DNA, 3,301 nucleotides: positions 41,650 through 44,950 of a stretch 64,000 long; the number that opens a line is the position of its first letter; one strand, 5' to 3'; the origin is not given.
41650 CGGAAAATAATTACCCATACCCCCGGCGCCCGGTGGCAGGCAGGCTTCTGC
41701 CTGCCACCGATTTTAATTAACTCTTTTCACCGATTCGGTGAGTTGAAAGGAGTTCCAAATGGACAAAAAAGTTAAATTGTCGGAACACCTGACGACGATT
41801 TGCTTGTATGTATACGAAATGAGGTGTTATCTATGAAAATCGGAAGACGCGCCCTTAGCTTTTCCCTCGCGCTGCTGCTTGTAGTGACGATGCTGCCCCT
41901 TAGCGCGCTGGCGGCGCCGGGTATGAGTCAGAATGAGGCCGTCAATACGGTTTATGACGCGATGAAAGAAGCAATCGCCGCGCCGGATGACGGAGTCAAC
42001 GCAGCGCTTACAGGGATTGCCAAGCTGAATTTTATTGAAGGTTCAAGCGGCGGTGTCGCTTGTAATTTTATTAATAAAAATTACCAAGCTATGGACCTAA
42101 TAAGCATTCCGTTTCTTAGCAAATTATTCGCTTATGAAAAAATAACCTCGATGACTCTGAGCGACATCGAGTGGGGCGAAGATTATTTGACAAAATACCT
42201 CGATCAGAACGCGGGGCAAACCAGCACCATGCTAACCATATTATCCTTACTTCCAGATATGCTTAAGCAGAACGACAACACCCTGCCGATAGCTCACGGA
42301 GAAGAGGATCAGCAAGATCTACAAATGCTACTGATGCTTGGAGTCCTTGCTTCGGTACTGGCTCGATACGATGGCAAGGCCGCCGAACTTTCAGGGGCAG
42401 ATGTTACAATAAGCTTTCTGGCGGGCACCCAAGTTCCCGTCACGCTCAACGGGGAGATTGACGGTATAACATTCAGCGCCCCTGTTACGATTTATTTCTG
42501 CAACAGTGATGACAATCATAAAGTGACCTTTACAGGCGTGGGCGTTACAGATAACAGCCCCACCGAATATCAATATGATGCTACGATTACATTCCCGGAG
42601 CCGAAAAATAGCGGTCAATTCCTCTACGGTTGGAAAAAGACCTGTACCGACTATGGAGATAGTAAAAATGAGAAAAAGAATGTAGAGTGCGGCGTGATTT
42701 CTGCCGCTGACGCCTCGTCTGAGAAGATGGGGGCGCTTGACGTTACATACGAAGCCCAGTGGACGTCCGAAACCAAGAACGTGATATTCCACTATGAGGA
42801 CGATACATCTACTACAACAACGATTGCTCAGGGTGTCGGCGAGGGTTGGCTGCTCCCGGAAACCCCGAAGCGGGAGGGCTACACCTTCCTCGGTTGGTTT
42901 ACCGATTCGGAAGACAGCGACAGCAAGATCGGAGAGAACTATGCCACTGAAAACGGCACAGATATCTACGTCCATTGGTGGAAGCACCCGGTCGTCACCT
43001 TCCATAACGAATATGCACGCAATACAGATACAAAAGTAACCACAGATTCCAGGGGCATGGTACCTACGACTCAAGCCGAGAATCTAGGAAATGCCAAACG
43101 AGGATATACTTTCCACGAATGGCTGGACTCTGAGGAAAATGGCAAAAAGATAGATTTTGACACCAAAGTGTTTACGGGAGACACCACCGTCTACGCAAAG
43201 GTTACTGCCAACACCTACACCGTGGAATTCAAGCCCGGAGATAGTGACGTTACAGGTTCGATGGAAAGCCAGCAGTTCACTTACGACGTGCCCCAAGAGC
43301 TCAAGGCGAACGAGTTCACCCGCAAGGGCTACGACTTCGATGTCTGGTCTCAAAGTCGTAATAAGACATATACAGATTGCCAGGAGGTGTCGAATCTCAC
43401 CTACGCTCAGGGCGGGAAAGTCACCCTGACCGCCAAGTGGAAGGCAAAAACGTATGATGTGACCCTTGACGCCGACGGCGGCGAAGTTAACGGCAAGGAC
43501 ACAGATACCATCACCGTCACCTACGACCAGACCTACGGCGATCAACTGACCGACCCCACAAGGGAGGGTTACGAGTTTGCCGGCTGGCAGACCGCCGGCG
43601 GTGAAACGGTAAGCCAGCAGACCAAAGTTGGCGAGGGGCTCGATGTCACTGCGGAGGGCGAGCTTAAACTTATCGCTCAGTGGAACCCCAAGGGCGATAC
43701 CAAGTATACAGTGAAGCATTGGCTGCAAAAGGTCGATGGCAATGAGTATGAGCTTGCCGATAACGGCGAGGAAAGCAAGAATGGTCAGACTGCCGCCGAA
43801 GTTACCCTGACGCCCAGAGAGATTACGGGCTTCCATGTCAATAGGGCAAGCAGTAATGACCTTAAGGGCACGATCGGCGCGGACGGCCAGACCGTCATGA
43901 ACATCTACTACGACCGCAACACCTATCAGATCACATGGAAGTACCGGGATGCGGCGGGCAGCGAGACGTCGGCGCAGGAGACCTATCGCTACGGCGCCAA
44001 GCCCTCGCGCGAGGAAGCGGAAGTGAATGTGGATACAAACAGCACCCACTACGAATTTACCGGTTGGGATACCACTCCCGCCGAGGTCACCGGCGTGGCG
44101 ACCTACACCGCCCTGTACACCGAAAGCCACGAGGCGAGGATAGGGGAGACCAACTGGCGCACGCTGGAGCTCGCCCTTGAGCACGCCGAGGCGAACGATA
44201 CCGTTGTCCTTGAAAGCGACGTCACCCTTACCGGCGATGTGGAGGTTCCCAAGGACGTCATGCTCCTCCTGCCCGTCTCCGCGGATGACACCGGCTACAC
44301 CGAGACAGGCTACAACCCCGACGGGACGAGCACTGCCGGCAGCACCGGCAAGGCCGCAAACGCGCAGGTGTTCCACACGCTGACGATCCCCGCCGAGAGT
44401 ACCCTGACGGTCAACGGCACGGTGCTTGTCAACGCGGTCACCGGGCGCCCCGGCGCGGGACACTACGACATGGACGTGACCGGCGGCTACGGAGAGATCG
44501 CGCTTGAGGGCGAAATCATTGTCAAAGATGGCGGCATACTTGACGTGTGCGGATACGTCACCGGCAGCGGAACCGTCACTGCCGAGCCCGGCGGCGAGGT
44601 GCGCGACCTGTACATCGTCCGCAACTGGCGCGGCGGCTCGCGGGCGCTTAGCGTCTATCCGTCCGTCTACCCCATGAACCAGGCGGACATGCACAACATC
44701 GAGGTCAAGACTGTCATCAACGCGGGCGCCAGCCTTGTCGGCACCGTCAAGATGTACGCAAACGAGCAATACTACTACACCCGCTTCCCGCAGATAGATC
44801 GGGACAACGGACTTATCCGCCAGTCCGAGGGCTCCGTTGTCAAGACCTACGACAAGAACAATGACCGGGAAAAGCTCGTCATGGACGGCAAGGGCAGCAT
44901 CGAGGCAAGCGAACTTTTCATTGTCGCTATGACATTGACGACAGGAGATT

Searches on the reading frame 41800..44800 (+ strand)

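Call 81: search_protein_families(library=pfam, proteins=[window:41800-44800:+])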
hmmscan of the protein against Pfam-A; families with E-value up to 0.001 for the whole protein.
window:41800-44800:+ (1000 aa): 1 family
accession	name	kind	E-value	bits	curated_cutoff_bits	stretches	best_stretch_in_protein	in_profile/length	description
PF09479.16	Flg_new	-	4.2e-29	100.9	27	4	552-615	1-59/65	Listeria-Bacteroides repeat domain (List_Bact_rpt)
